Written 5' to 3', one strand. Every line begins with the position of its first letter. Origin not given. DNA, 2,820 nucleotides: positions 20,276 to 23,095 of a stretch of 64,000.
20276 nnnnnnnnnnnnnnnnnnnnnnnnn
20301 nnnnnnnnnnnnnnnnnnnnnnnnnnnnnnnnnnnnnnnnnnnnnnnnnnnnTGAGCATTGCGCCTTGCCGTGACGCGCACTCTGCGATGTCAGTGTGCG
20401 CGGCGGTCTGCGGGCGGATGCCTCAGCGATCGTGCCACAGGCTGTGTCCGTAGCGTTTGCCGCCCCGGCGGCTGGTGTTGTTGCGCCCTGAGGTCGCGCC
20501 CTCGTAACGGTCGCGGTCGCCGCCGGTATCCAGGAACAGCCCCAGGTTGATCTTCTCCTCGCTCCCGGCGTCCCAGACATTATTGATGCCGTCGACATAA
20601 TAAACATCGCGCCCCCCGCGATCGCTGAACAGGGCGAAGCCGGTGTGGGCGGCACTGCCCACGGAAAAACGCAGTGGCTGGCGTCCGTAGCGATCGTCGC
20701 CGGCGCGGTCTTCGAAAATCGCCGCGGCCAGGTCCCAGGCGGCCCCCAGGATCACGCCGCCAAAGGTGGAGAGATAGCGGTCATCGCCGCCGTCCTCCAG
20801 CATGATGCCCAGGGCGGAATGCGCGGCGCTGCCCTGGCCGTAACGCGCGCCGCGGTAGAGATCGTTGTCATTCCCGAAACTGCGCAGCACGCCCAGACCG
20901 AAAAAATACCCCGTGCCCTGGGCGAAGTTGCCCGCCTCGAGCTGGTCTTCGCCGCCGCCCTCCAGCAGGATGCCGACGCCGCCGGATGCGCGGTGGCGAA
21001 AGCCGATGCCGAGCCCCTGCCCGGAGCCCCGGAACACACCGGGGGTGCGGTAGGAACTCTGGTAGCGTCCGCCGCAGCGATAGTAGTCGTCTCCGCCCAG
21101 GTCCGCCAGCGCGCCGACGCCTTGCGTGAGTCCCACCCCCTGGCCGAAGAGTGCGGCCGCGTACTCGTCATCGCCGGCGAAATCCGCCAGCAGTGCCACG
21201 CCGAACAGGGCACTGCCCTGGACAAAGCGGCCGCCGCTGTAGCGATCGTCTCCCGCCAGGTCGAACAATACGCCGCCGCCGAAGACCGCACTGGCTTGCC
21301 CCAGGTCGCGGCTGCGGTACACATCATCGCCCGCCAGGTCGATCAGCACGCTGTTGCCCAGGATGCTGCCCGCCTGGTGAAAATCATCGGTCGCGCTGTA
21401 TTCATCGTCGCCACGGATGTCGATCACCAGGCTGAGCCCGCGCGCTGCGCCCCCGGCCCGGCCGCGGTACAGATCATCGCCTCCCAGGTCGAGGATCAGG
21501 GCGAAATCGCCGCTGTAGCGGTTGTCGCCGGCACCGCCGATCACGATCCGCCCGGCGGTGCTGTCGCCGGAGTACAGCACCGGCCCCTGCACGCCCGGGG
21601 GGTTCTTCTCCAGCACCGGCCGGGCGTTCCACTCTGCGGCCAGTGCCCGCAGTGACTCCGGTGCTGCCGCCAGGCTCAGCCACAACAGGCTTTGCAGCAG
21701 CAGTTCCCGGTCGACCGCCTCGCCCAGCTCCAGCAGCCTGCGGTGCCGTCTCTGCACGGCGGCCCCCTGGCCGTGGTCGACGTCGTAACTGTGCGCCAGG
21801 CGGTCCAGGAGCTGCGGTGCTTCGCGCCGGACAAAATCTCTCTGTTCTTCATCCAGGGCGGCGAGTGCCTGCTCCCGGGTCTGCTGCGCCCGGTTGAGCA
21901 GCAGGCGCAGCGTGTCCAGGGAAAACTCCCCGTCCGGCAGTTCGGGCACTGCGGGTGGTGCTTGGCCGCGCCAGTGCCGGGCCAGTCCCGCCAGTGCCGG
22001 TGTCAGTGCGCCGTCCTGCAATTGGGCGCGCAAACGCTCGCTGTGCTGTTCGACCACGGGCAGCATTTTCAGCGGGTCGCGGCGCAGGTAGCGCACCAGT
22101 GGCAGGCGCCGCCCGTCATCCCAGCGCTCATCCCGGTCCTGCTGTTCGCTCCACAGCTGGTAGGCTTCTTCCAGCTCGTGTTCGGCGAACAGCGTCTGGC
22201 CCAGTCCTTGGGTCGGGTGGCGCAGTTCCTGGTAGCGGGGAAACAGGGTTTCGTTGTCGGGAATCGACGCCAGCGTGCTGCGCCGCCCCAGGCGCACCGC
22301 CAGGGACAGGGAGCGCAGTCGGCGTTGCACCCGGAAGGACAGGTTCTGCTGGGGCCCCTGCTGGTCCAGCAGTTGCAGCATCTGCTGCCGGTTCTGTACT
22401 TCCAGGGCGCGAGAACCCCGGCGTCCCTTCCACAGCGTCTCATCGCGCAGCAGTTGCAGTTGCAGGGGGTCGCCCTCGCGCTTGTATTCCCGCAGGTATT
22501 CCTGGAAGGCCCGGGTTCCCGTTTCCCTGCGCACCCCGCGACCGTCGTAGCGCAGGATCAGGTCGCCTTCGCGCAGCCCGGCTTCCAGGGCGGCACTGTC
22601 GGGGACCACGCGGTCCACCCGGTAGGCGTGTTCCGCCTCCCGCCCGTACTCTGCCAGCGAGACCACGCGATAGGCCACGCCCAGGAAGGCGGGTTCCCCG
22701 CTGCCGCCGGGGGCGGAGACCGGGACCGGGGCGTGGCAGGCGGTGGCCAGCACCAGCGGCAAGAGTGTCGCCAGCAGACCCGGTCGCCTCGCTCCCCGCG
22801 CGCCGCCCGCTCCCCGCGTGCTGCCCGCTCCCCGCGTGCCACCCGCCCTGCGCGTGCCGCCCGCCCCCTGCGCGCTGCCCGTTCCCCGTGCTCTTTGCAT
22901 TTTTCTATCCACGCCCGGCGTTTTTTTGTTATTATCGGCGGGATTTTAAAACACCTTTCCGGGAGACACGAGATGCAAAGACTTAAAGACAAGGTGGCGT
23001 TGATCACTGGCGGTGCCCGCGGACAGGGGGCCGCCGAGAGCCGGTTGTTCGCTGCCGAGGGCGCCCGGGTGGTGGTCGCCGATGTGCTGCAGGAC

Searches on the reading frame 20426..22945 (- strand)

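Call 57: search_protein_families(library=pfam, proteins=[window:20426-22945:-], max_evalue=0.00001)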
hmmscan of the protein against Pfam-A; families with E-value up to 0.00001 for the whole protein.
window:20426-22945:- (840 aa): 1 family
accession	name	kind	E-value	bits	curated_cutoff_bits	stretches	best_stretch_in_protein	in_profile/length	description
PF13180.12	PDZ_2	-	5.8e-07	30.2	27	1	97-170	12-72/80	PDZ domain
